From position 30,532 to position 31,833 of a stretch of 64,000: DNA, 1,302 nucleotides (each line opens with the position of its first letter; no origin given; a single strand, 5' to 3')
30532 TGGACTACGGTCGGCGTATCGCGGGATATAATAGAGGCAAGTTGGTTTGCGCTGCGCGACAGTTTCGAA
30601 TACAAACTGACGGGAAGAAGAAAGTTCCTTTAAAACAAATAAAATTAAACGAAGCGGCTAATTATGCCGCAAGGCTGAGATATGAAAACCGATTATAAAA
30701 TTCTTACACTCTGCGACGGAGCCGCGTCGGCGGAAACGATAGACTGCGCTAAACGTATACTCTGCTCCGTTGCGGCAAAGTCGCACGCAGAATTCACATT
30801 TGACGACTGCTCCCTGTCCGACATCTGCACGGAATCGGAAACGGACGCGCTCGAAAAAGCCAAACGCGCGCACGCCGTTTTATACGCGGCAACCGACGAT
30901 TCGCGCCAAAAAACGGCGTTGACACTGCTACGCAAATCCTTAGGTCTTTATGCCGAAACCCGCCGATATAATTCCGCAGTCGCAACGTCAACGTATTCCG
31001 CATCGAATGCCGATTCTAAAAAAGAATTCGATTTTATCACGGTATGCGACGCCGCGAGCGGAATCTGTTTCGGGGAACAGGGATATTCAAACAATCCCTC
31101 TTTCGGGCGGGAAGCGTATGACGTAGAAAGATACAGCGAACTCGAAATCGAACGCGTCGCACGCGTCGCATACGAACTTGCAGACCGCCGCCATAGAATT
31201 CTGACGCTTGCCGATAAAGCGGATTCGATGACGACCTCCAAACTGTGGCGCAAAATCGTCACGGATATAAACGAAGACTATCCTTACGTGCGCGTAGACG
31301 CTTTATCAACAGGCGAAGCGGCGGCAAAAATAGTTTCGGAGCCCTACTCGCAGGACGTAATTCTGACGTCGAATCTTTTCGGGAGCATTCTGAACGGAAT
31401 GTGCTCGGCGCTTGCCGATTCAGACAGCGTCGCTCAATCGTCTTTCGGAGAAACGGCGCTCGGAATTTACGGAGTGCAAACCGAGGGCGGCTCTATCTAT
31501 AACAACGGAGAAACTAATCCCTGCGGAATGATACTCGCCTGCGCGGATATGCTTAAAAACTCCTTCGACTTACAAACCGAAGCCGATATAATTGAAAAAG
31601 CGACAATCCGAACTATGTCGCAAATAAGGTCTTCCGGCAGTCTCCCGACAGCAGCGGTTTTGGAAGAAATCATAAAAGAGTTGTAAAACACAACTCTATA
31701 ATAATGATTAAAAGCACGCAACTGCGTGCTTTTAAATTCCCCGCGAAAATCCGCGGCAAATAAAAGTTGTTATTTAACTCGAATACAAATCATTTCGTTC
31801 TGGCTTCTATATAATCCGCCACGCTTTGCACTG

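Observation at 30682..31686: LeuB-like dehydrogenase with catalytic motifs apparently replaced, following leuA and cimA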

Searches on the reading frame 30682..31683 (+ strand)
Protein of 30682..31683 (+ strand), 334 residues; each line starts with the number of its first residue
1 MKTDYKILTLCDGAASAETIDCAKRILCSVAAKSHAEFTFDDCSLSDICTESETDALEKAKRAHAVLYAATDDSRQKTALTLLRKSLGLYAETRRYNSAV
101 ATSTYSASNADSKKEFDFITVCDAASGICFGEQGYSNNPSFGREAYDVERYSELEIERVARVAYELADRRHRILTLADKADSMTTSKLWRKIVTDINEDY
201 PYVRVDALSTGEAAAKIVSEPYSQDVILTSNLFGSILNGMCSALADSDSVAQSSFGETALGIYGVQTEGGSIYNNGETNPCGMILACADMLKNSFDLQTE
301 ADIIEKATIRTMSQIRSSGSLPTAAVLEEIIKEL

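Call 4: search_protein_families(library=pfam, proteins=[window:30682-31683:+], max_evalue=0.01)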
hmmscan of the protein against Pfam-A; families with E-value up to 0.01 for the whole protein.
window:30682-31683:+ (334 aa): 1 family
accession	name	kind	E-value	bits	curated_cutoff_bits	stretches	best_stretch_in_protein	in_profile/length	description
PF00180.25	Iso_dh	-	2.8e-43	148.9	27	1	18-314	13-325/348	Isocitrate/isopropylmalate dehydrogenase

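Call 5: search_protein_families(library=ncbifam, proteins=[window:30682-31683:+], max_evalue=0.01)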
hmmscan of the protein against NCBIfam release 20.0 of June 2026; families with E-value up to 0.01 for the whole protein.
window:30682-31683:+ (334 aa): 13 families
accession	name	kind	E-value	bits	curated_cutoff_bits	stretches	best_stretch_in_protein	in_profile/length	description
TIGR00169.1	leuB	equivalog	4.6e-48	164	353.2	1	16-325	11-336/349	3-isopropylmalate dehydrogenase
TIGR02088.1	LEU3_arch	subfamily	5e-30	104.9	409.8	1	17-331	11-320/324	isopropylmalate/isohomocitrate dehydrogenases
NF006529.0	PRK08997.1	equivalog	2.2e-24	86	510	1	81-314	84-310/335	isocitrate dehydrogenase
NF002898.0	PRK03437.1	equivalog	7.7e-24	84.6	393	1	56-333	60-344/347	3-isopropylmalate dehydrogenase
NF040855.1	iso_homocit_dh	equivalog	3.8e-23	82.3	680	1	12-323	9-304/345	isocitrate--homoisocitrate dehydrogenase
TIGR00175.1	mito_nad_idh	equivalog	7.1e-22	78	432.4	1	79-330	82-330/334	isocitrate dehydrogenase (NAD(+))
NF040626.1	AksF2_Meth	equivalog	7.6e-22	78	540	1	53-316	51-307/333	homoisocitrate dehydrogenase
TIGR02089.1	TTC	equivalog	3.6e-20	72.2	470.4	1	4-333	3-351/352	tartrate dehydrogenase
NF040619.1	AksF_Meth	equivalog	1.4e-19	70.4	500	1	54-315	51-324/343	homoisocitrate dehydrogenase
NF006048.0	PRK08194.1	equivalog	2.4e-18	66.4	501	1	112-334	120-349/352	tartrate dehydrogenase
NF006673.0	PRK09222.1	equivalog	2.3e-16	59.9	509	1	55-313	57-310/482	NADP-dependent isocitrate dehydrogenase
TIGR02924.1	ICDH_alpha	equivalog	2.2e-14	53.4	561.35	1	57-313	55-306/473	isocitrate dehydrogenase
NF005036.0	PRK06451.1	equivalog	0.0073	15.1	484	0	215-316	280-381/412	NADP-dependent isocitrate dehydrogenase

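Call 6: search_solved_structures(query=window:30682-31683:+, max_evalue=0.01, show_alignments=3)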
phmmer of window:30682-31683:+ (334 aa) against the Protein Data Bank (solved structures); distinct sequences matched with E-value up to 0.01: 59.
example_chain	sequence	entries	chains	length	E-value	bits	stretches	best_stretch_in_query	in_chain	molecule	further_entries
6xxy_A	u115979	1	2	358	5.7e-34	120.9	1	72-314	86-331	3-isopropylmalate dehydrogenase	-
1cnz_A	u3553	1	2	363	2.2e-32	115.7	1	75-325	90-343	PROTEIN (3-ISOPROPYLMALATE DEHYDROGENASE)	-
1cm7_A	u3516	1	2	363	8.2e-32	113.8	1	71-325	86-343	PROTEIN (3-ISOPROPYLMALATE DEHYDROGENASE)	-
1v5b_A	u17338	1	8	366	1.4e-31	113.1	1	12-321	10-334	3-isopropylmalate dehydrogenase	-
3u1h_A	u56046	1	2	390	4.9e-31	111.3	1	15-314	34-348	3-isopropylmalate dehydrogenase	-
2ayq_A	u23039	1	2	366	1.3e-30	109.9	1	12-321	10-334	3-ISOPROPYLMALATE DEHYDROGENASE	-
1v53_A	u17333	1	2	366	1.3e-30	109.9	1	12-321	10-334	3-isopropylmalate dehydrogenase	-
3udo_A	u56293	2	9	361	5.9e-30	107.7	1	72-318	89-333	3-isopropylmalate dehydrogenase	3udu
3vml_A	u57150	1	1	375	9.9e-30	107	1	72-317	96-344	3-isopropylmalate dehydrogenase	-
3wzx_A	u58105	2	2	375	1.3e-29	106.6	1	79-319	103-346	3-isopropylmalate dehydrogenase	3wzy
3vmk_A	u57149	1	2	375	1.4e-29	106.5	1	72-314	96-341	3-isopropylmalate dehydrogenase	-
3vkz_A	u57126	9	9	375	2.2e-29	105.8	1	79-319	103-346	3-isopropylmalate dehydrogenase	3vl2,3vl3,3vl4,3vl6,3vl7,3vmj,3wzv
1xac_A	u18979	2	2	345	1.5e-28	103.1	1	75-314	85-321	3-ISOPROPYLMALATE DEHYDROGENASE 2T2M6T S82R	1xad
1osj_A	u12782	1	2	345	2.5e-28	102.4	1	75-314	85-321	3-ISOPROPYLMALATE DEHYDROGENASE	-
1dr0_A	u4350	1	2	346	3.3e-28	102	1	75-312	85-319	3-ISOPROPYLMALATE DEHYDROGENASE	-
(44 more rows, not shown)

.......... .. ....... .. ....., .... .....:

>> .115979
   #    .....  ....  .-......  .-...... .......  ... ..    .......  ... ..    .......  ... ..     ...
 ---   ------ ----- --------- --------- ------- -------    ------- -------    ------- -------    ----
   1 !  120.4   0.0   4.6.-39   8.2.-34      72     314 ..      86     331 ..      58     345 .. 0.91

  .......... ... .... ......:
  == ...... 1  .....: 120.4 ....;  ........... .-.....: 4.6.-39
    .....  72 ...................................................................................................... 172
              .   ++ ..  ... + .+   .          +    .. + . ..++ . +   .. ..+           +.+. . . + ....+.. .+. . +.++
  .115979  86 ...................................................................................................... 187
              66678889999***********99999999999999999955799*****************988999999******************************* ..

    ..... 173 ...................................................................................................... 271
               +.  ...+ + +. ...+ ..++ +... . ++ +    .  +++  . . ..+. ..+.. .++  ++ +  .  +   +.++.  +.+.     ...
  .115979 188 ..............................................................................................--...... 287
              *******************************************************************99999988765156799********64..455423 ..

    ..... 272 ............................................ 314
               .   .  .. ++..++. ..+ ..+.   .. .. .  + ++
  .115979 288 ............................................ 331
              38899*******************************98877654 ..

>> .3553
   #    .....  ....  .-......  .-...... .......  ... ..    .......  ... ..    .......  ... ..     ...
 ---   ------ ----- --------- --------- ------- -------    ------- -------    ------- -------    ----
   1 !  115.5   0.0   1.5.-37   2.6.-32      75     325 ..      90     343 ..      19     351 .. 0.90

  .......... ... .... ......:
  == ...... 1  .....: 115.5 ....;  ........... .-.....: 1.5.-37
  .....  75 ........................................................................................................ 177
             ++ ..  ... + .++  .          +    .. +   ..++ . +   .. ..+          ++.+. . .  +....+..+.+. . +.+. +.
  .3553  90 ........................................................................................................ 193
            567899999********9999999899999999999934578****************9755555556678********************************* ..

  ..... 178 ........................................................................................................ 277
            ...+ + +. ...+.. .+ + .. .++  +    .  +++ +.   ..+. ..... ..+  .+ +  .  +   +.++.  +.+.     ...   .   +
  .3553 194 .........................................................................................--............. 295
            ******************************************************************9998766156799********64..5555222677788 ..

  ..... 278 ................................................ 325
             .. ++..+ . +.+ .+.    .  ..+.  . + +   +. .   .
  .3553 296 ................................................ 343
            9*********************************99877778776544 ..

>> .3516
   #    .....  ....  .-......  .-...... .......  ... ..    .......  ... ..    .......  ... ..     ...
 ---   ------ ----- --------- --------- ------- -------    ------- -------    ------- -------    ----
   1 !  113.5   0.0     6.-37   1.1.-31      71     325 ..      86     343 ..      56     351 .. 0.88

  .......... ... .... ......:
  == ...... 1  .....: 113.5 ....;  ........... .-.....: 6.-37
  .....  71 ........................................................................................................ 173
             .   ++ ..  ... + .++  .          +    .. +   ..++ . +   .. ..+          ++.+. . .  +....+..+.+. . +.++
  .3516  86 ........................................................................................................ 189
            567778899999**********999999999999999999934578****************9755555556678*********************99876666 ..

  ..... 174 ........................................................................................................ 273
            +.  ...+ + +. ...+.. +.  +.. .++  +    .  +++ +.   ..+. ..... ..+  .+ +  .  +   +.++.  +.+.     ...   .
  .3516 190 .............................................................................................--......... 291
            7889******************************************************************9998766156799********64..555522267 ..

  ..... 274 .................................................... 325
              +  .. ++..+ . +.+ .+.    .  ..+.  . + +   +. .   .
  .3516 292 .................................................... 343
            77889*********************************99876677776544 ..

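Call 7: find_homologous_proteins(query=window:30682-31683:+, max_evalue=1e-10)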
Query window:30682-31683:+ (334 aa): 276 proteins with E <= 1e-10 among 3540 candidates; the best 120 are listed.
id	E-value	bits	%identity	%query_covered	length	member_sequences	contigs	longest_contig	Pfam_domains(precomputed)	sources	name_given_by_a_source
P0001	1.7e-212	722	100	100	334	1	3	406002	PF00180.26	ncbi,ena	-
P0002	4.1e-67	245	44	99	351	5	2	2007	PF00180.26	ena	-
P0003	6.7e-67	244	43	99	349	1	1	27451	PF00180.26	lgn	-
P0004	2.9e-66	242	42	99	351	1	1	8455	PF00180.26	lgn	-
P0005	4.3e-66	241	43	99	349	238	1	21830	PF00180.26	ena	-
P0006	8.5e-66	240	43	99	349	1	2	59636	PF00180.26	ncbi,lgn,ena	-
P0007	1.9e-65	239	43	99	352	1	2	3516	PF00180.26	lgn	-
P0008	3.4e-65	238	43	99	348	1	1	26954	PF00180.26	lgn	-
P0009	9.9e-65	237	43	99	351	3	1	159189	PF00180.26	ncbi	-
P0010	1.1e-64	237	42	100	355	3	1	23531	PF00180.26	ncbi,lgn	-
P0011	1.3e-64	236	42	99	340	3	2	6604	PF00180.26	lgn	-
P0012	4.4e-64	235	42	99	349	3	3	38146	PF00180.26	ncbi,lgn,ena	-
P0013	1.1e-63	233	43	99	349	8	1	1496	PF00180.26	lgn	-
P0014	1.5e-63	233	42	99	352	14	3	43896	PF00180.26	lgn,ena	-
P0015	2.8e-63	232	42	99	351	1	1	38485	PF00180.26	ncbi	-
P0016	3.4e-62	228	42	99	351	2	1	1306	PF00180.26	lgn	-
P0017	1.5e-61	226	43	95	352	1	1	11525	PF00180.26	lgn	-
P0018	2.4e-61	226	42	93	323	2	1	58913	PF00180.26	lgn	-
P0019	5.2e-61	225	43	91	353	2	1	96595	PF00180.26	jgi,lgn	-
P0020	1.7e-60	223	40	99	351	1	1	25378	PF00180.26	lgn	-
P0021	3.9e-60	222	41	98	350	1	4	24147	PF00180.26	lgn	-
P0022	9.0e-60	220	42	91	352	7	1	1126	PF00180.26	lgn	-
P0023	1.1e-59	220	40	99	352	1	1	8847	PF00180.26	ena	-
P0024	1.6e-59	220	41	99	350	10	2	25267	PF00180.26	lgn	-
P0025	2.1e-59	219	41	99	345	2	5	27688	PF00180.26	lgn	-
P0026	5.4e-59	218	41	99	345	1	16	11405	PF00180.26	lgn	-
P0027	5.9e-59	218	40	99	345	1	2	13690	PF00180.26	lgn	-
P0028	6.9e-59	218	40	99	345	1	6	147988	PF00180.26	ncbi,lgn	-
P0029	1.0e-58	217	40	99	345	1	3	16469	PF00180.26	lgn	-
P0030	1.4e-58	217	44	91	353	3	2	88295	PF00180.26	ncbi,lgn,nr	ncbi:MAG: 3-isopropylmalate dehydrogenase [Clostridia bacterium]|nr:3-isopropylmalate dehydrogenase 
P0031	1.4e-58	217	41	99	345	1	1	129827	PF00180.26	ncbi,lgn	-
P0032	1.8e-58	216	40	99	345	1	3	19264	PF00180.26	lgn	-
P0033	2.1e-58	216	42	94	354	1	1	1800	PF00180.26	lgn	-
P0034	3.2e-58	215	40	98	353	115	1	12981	PF00180.26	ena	-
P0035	4.1e-58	215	40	99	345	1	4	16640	PF00180.26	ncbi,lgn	-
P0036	5.4e-58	215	41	98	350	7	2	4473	PF00180.26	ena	-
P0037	5.5e-58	215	42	99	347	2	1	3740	PF00180.26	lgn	-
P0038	6.1e-58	214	41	99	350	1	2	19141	PF00180.26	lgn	-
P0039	8.4e-58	214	41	99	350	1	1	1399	PF00180.26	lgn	-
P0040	9.5e-58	214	42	87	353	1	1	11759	PF00180.26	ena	-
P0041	1.4e-57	213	42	87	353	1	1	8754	PF00180.26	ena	-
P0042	1.9e-57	213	40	99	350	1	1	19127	PF00180.26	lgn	-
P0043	2.0e-57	213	41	99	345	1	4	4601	PF00180.26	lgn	-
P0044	2.3e-57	213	39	98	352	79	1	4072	PF00180.26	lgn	-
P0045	9.0e-57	211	39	98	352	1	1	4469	PF00180.26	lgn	-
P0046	9.7e-57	211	42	99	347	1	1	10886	PF00180.26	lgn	-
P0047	1.3e-56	210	40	99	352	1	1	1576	PF00180.26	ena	-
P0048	1.4e-56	210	40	99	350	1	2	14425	PF00180.26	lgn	-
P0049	1.5e-56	210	40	99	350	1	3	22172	PF00180.26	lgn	-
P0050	1.5e-56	210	39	98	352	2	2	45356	PF00180.26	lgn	-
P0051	2.4e-56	209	40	99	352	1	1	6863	PF00180.26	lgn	-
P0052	2.7e-56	209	39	99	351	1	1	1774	PF00180.26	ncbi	-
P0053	2.7e-56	209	40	99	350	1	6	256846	PF00180.26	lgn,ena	-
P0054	3.3e-56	209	39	99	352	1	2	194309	PF00180.26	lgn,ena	-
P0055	3.8e-56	209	39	98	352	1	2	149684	PF00180.26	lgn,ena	-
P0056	4.2e-56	208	40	99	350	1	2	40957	PF00180.26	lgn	-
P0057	4.4e-56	208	39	98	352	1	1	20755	PF00180.26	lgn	-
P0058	5.4e-56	208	39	99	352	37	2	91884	PF00180.26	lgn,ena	-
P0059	6.1e-56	208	39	98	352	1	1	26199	PF00180.26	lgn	-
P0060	1.2e-55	207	39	98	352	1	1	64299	PF00180.26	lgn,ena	-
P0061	1.3e-55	207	40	99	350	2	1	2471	PF00180.26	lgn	-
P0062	1.5e-55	207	39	97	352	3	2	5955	PF00180.26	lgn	-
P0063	2.2e-55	206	41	92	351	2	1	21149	PF00180.26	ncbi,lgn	-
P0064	5.4e-55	205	41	98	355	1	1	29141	PF00180.26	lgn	-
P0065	8.5e-55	204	39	98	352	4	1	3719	PF00180.26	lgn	-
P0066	8.7e-55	204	39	99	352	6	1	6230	PF00180.26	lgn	-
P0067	1.0e-54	204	43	91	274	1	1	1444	PF00180.26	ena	-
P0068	1.4e-54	203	38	99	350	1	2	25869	PF00180.26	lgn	-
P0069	1.6e-54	203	38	99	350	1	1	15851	PF00180.26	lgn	-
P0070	2.0e-54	203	38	99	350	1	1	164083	PF00180.26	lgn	-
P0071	2.3e-54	203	38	99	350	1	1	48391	PF00180.26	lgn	-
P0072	2.3e-54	203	39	91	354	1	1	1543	PF00180.26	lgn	-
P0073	2.5e-54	203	38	99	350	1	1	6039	PF00180.26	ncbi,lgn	-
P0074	4.0e-54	202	40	99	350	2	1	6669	PF00180.26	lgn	-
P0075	4.0e-54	202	43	87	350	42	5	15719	PF00180.26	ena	-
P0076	4.2e-54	202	38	99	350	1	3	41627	PF00180.26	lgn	-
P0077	4.7e-54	202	39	93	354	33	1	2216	PF00180.26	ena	-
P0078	5.3e-54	202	38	99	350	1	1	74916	PF00180.26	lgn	-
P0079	9.1e-54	201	39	99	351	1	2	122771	PF00180.26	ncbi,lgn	-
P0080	1.0e-53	201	40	100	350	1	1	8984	PF00180.26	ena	-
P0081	1.4e-53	200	41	99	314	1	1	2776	PF00180.26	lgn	-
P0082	1.6e-53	200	38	99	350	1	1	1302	PF00180.26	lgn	-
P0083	1.8e-53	200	39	99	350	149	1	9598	PF00180.26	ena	-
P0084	1.8e-53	200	37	99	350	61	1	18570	PF00180.26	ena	-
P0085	2.1e-53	200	42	91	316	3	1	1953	PF00180.26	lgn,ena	-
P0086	2.4e-53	199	42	91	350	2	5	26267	PF00180.26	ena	-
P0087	2.9e-53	199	40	99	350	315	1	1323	PF00180.26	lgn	-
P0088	3.4e-53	199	40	100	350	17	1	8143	PF00180.26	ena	-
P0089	5.5e-53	198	40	99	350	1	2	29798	PF00180.26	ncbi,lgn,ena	-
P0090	7.7e-53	198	40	99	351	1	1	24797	PF00180.26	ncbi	-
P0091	8.6e-53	198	40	99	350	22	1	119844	PF00180.26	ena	-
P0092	9.7e-53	197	40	98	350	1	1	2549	PF00180.26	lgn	-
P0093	1.2e-52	197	38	91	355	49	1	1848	PF00180.26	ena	-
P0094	1.4e-52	197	38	99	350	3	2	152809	PF00180.26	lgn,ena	-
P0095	1.5e-52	197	39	99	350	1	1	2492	PF00180.26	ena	-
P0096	1.9e-52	196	40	94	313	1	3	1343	PF00180.26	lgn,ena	-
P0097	2.3e-52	196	39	99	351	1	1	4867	PF00180.26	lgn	-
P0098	3.1e-52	196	39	93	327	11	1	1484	PF00180.26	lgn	-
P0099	5.4e-52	195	39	99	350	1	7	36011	PF00180.26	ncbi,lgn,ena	-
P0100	7.0e-52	195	40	90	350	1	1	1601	PF00180.26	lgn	-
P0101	7.2e-52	195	47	73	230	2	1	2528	PF00180.26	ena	-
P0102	9.3e-52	194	40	90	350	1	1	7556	PF00180.26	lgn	-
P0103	1.7e-51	193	38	98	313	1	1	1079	PF00180.26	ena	-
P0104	2.9e-51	193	38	99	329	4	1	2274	PF00180.26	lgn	-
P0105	3.3e-51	192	42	87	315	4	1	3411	PF00180.26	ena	-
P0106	7.0e-51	191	39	99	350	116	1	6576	PF00180.26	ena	-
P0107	2.0e-50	190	39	90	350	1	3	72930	PF00180.26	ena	-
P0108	2.4e-50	190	37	99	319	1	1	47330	PF00180.26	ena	-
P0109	2.6e-50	189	43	80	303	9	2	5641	PF00180.26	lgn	-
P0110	3.4e-50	189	48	65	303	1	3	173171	PF00180.26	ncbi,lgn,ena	-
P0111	3.7e-50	189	43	77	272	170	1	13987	PF00180.26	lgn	-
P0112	7.5e-50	188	40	88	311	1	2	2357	PF00180.26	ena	-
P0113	1.4e-49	187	43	90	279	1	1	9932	PF00180.26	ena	-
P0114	1.5e-49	187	38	93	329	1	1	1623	PF00180.26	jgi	jgi:3-isopropylmalate dehydrogenase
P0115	1.5e-49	187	46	77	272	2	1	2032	PF00180.26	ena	-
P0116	1.8e-49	187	38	99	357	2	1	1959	PF00180.26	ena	-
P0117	2.0e-49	187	44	78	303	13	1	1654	PF00180.26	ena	-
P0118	2.1e-49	186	43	87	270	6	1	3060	PF00180.26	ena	-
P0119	2.3e-49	186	46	77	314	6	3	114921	PF00180.26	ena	-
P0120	2.3e-49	186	41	87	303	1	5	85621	PF00180.26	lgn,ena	-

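Call 10: list_cluster_members(proteins=[P0001, P0009, P0006])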
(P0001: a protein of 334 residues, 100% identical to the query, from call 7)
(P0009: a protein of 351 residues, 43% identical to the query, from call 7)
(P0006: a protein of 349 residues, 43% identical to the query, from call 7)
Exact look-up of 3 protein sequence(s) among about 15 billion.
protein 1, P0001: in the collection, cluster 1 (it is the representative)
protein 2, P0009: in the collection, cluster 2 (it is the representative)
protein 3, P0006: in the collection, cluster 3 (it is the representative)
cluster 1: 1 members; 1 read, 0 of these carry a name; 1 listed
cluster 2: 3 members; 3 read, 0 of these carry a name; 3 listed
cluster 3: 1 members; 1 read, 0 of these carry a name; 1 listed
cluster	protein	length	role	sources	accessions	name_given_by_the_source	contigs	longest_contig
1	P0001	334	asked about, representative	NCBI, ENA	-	-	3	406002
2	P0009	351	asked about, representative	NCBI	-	-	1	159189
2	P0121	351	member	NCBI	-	-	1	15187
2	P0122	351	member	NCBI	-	-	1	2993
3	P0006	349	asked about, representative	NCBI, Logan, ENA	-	-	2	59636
